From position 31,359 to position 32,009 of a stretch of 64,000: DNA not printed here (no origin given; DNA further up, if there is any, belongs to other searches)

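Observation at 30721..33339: AT-rich 2.6-kb islet between HAD nucleotidase and histone genes: regulators, nuclease-fold protein, matching operators, frameshifted ORF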

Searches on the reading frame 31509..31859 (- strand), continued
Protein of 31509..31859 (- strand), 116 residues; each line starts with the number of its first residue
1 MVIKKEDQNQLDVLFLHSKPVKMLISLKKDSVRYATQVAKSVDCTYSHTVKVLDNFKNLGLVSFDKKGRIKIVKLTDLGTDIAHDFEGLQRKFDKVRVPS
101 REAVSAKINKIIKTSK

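Call 93: search_solved_structures(query=A10, max_evalue=1, show_alignments=1)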
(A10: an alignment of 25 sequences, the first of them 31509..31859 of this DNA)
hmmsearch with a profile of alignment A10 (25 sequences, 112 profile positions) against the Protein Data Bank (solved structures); distinct sequences matched with E-value up to 1: 12.
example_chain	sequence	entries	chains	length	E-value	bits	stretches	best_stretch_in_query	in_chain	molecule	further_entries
2qvo_A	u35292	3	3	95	2.2e-07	33.7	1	14-89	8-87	Uncharacterized protein AF_1382 | Protein AF_1382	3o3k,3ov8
5k5o_A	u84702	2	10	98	0.16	14.9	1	14-98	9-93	AspA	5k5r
5n07_A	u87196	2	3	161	0.19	14.6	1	24-82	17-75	HTH-type transcriptional repressor NsrR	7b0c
5n08_A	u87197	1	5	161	0.19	14.6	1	24-82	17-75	HTH-type transcriptional repressor NsrR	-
5k1y_C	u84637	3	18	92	0.3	13.9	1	14-91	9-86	AspA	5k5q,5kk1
3f85_A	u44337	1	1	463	0.32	13.9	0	41-78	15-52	homo trimeric fusion of CFA/I fimbrial subunits B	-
8edd_A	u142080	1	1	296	0.35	13.7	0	63-101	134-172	Probable endonuclease 4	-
8axy_A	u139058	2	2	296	0.35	13.7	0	63-101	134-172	Probable endonuclease 4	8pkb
4rs8_A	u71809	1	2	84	0.48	13.3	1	15-91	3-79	AspA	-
6o8w_t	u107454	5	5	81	0.5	13.3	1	35-72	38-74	30S ribosomal protein S20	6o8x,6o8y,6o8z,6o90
6w6p_t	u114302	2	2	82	0.51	13.2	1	35-72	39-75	30S ribosomal protein S20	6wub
7nhk_u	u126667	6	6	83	0.53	13.2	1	35-72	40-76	30S ribosomal protein S20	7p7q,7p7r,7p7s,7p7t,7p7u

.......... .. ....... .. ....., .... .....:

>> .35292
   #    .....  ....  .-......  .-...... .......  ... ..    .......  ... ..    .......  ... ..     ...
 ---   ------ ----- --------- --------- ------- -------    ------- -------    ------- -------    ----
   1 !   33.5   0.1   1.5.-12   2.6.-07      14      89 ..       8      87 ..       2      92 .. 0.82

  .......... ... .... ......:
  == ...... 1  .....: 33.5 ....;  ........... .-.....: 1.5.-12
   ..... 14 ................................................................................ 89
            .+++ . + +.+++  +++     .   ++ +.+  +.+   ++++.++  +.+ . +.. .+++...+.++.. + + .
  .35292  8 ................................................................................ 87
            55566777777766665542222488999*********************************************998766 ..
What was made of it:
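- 31509..31859 (-): 116-aa winged-helix regulator, a conserved core gene of Aenigmatarchaeota-type DPANN archaea. The family profile matches the PDB winged-helix protein AF_1382 (2QVO) at E 2.2e-7 (call 93).
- On Winged-helix transcription regulators (HTH_27/MarR-like; AF_1382-like): The family profile matches 2QVO (AF_1382) at E 2.2e-7 (call 93).
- Closest known: AF_1382 of Archaeoglobus fulgidus. Same: The wHTH family profile matches it over residues 14-89 at E 2.2e-7 (call 93).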
